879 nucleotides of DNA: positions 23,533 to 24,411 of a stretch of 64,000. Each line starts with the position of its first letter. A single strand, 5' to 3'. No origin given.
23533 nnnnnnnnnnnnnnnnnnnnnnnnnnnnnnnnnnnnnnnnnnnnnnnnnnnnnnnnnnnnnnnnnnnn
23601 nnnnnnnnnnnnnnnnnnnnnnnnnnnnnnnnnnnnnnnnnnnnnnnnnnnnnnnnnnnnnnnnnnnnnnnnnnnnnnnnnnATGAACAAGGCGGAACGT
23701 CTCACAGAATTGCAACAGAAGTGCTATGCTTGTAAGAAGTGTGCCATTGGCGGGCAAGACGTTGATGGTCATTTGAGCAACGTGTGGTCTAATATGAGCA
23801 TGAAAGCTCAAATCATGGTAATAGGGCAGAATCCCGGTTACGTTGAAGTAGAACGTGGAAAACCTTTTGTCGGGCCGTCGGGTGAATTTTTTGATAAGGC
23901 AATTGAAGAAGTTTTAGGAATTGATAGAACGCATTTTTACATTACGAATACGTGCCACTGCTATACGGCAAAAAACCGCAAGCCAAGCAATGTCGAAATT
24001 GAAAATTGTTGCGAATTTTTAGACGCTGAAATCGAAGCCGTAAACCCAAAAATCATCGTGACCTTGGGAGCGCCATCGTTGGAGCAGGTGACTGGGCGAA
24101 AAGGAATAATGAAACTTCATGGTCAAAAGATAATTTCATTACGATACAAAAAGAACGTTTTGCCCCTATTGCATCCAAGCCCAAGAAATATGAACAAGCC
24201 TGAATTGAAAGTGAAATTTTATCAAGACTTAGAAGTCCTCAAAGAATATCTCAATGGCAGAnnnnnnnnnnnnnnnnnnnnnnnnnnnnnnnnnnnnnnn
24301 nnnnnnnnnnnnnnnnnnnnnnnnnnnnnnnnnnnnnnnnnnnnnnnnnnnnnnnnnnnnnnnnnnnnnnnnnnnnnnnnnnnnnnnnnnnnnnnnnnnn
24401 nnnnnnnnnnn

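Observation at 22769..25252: Hel308/Ski2-like helicase split between motifs V and VI by a UDG family 4-like gene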

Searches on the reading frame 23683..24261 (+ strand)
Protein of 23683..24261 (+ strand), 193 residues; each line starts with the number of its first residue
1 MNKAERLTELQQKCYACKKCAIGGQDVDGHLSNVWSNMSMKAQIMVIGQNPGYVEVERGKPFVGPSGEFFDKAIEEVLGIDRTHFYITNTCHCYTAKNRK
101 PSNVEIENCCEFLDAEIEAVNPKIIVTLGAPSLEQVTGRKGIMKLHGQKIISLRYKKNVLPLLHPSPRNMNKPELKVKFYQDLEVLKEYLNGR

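Call 4: search_protein_families(library=pfam, proteins=[window:23683-24261:+], max_evalue=0.01)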
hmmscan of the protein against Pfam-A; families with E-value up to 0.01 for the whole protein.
window:23683-24261:+ (193 aa): 1 family
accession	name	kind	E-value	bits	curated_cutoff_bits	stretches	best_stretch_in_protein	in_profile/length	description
PF03167.25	UDG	-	1.4e-33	116.3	24.3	1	41-183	7-140/141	Uracil DNA glycosylase superfamily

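Call 31: search_protein_families(library=ncbifam, proteins=[window:23683-24261:+], max_evalue=0.01)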
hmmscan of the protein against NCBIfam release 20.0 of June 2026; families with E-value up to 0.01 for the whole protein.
window:23683-24261:+ (193 aa): 3 families
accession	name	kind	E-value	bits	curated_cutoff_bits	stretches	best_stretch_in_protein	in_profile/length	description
NF040953.1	Arch_udg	equivalog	1.8e-34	118.8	250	1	8-187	2-183/184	type-4 uracil-DNA glycosylase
TIGR00758.1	UDG_fam4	subfamily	2.9e-34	118.3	125.3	1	33-190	13-171/173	uracil-DNA glycosylase, family 4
TIGR03914.1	UDG_fam_dom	hypoth_equivalog_domain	2.7e-31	109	189.95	1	3-182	41-227/231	UdgX family uracil-DNA binding protein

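Call 34: search_dna_similar(query=window:23683-24261:+, collection=phages, mode=protein, max_rows=25, max_evalue=0.00001)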
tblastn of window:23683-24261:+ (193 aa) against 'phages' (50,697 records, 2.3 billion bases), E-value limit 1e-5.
Records with a match: 78; places in all: 78; records where one place covers at least 80% of the query: 17.
Best place of each record, by identity: <60% 78.
By first word of the organism name: Bacillus 33; Bacteriophage 12; Pseudomonas 11; Serratia 6; uncultured 3; Caudoviricetes 2; Lysinibacillus 2; Listeria 2; Brevundimonas 2; Moorella 1; and 4 more.
By host as written in the record: - 19; Bacillus subtilis BEST7003 6; Serratia marcescens 6; Pseudomonas syringae pv. actinidiae 3; Bacillus cereus BGSC 6E1 2; Bacillus cereus 2; Bacillus cereus HER1399 2; Lysinibacillus fusiformis 2; and 28 more.
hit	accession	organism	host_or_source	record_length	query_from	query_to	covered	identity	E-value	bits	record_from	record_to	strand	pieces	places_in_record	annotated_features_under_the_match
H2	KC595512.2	Bacillus phage JL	Bacillus cereus BGSC 6E1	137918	41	192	79%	38.2%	1e-19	91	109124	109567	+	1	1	DNA polymerase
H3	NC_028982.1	Bacillus phage JL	Bacillus cereus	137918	41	192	79%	38.2%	1e-19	91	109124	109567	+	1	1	DNA polymerase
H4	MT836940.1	Bacteriophage sp.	human fecal samples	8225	9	166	82%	36.3%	3e-20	93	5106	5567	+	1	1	record has no annotation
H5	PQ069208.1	Bacillus phage S4-1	Bacillus sp. S4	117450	41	192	79%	37.5%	4e-19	90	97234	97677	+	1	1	record has no annotation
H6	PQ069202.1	Bacillus phage C30-1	Bacillus sp. C30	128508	41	192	79%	37.5%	4e-19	90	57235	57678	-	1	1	record has no annotation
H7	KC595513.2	Bacillus phage Shanette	Bacillus cereus BGSC 6E1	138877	41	192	79%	37.5%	1e-18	89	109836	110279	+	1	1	DNA polymerase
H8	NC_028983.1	Bacillus phage Shanette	Bacillus cereus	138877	41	192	79%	37.5%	1e-18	89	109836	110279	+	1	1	DNA polymerase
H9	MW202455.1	Caudoviricetes sp.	Manatee Spring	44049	41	192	79%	37.3%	6e-23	100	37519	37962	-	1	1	DNA polymerase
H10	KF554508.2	Bacillus phage CP-51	Bacillus cereus HER1399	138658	41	192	79%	36.2%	4e-18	87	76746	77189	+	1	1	putative dna polymerase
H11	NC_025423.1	Bacillus phage CP-51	Bacillus cereus HER1399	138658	41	192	79%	36.2%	4e-18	87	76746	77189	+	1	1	DNA polymerase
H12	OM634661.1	Bacillus phage vB_BauM_KLEB27-3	Bacillus australimaris sKR4M-27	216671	17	190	90%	31.5%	4e-19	90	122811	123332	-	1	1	uracil-DNA glycosylase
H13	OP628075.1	Lysinibacillus phage vB_LfM_LysYB1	Lysinibacillus fusiformis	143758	42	191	78%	36.4%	1e-18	88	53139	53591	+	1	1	DNA polymerase family A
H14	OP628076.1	Lysinibacillus phage vB_LfM_LysYB2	Lysinibacillus fusiformis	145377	42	191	78%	36.4%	1e-18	88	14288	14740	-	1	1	DNA polymerase family A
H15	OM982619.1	Pseudomonas phage Almagne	Pseudomonas syringae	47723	14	192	93%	29.6%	8e-17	83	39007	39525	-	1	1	DNA polymerase | dCMP deaminase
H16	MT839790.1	Bacteriophage sp.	human fecal samples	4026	4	148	75%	36.3%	3e-19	90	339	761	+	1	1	record has no annotation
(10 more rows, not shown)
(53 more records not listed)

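Call 71: find_homologous_proteins(query=window:23683-24261:+, max_evalue=1e-15)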
Query window:23683-24261:+ (193 aa): 35 proteins with E <= 1e-15 among 170 candidates.
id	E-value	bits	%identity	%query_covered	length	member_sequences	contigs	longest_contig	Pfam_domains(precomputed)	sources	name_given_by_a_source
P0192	6.4e-128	442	100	100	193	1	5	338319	PF03167.26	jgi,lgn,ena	-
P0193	2.1e-84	300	67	99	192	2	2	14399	PF03167.26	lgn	-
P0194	3.8e-82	293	68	98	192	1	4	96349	PF03167.26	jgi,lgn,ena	-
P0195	7.9e-67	243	60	97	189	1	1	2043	PF03167.26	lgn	-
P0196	3.4e-66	241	59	95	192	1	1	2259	PF03167.26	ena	-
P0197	9.2e-65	236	57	99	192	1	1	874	PF03167.26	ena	-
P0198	1.4e-63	232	55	96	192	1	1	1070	PF03167.26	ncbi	-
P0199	2.0e-63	232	54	99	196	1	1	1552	PF03167.26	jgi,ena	-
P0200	7.6e-63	230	54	98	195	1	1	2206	PF03167.26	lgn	-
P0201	9.2e-63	230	57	97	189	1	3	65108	PF03167.26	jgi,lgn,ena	jgi:DNA polymerase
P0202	3.3e-61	225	60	95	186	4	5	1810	PF03167.26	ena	-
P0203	1.0e-57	213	54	99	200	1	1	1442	PF03167.26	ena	-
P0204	7.7e-55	204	52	95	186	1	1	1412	PF03167.26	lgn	-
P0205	4.2e-53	198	50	97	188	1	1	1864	PF03167.26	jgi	jgi:uracil-DNA glycosylase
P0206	1.1e-51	194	46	99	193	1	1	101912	PF03167.26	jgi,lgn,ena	-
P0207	1.4e-39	154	44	95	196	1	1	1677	PF03167.26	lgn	-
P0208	4.0e-31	127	40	93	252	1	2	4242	PF03167.26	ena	-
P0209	3.1e-30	124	40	94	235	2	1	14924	PF03167.26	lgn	-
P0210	5.0e-30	123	38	93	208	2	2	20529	PF03167.26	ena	-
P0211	5.7e-28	116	39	93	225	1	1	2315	PF03167.26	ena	-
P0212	4.6e-26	110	34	93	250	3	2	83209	PF03167.26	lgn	-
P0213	4.8e-26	110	38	95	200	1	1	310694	PF03167.26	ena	-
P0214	5.1e-26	110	36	95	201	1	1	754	PF03167.26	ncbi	-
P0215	2.7e-25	108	37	95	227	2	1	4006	PF03167.26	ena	-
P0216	1.4e-24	105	35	95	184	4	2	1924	PF03167.26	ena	-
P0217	1.9e-21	95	36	97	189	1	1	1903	PF03167.26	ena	-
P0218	1.5e-20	92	34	93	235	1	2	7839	PF03167.26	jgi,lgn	-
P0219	5.2e-19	87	35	97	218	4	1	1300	PF03167.26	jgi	jgi:uracil-DNA glycosylase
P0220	5.4e-19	87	38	81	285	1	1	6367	PF03167.26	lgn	-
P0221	6.0e-19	87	39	77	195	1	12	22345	PF03167.26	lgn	-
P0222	1.1e-18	86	35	85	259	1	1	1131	PF03167.26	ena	-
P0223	3.2e-18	85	33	99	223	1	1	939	PF03167.26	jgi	jgi:DNA polymerase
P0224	6.4e-18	84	40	69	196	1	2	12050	PF03167.26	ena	-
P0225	1.0e-16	80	31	96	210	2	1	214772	PF03167.26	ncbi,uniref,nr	ncbi:UdgX family uracil-DNA binding protein [Skermania sp. ID1734]|uniref:UdgX family uracil-DNA bin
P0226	1.4e-16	79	39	73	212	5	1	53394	PF03167.26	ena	-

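Call 72: find_encoding_contigs(protein=P0192, flank=2500, max_places=5)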
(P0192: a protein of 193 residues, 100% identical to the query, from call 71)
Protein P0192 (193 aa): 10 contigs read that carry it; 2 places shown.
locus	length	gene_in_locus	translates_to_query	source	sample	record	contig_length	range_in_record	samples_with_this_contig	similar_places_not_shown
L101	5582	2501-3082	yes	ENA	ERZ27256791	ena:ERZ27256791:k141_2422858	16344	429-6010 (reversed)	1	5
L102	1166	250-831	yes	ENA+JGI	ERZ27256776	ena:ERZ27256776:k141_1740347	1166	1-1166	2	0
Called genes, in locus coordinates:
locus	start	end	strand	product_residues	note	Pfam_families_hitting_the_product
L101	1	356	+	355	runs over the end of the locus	PF01751:Toprim (weak), PF13155:Toprim_2 (weak), PF13662:Toprim_4 (weak)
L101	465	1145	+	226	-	PF04542:Sigma70_r2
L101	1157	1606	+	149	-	-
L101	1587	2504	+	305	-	PF00270:DEAD, PF04851:ResIII, PF00271:Helicase_C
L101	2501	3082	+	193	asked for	PF03167:UDG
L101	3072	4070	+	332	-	-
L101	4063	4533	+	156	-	PF13646:HEAT_2 (faint)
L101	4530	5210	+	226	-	-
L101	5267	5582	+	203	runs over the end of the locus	-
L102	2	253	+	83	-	?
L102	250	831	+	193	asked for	PF03167:UDG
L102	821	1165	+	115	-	?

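Call 73: search_solved_structures(query=window:23683-24261:+, show_alignments=3, max_evalue=0.00001)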
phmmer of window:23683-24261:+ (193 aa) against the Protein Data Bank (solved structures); distinct sequences matched with E-value up to 0.00001: 28.
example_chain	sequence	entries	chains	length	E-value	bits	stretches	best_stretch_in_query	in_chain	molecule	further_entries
4zbx_A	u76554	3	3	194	3.2e-25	92.6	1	7-188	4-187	Uracil-DNA glycosylase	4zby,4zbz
1l9g_A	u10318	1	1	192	9.8e-21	78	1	34-190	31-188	Conserved hypothetical protein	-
1vk2_A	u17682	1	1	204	1.2e-20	77.7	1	34-190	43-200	Uracil-DNA glycosylase TM0511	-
1ui0_A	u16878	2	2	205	2.5e-18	70.1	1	13-167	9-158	Uracil-DNA Glycosylase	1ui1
6ajq_A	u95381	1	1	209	1.4e-14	57.9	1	13-150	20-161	Uracil DNA glycosylase superfamily protein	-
8iie_A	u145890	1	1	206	3.6e-14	56.6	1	13-150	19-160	Type-4 uracil-DNA glycosylase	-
8iin_A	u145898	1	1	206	3.6e-14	56.5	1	13-150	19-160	Type-4 uracil-DNA glycosylase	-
8iim_A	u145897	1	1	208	3.7e-14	56.5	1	13-150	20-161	Type-4 uracil-DNA glycosylase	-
6ajs_A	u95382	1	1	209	3.7e-14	56.5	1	13-150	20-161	Uracil DNA glycosylase superfamily protein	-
6ajo_A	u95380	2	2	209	3.8e-14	56.5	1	13-150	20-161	Uracil DNA glycosylase superfamily protein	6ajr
8iit_A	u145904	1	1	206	3.8e-14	56.5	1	13-149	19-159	Type-4 uracil-DNA glycosylase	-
6iod_A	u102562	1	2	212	3.9e-14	56.4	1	14-150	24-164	Phage SPO1 DNA polymerase-related protein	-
8iip_A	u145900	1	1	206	4e-14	56.4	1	13-150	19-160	Type-4 uracil-DNA glycosylase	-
8iio_A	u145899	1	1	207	4e-14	56.4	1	13-150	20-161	Type-4 uracil-DNA glycosylase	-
8iil_A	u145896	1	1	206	4.2e-14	56.3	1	13-150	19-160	Type-4 uracil-DNA glycosylase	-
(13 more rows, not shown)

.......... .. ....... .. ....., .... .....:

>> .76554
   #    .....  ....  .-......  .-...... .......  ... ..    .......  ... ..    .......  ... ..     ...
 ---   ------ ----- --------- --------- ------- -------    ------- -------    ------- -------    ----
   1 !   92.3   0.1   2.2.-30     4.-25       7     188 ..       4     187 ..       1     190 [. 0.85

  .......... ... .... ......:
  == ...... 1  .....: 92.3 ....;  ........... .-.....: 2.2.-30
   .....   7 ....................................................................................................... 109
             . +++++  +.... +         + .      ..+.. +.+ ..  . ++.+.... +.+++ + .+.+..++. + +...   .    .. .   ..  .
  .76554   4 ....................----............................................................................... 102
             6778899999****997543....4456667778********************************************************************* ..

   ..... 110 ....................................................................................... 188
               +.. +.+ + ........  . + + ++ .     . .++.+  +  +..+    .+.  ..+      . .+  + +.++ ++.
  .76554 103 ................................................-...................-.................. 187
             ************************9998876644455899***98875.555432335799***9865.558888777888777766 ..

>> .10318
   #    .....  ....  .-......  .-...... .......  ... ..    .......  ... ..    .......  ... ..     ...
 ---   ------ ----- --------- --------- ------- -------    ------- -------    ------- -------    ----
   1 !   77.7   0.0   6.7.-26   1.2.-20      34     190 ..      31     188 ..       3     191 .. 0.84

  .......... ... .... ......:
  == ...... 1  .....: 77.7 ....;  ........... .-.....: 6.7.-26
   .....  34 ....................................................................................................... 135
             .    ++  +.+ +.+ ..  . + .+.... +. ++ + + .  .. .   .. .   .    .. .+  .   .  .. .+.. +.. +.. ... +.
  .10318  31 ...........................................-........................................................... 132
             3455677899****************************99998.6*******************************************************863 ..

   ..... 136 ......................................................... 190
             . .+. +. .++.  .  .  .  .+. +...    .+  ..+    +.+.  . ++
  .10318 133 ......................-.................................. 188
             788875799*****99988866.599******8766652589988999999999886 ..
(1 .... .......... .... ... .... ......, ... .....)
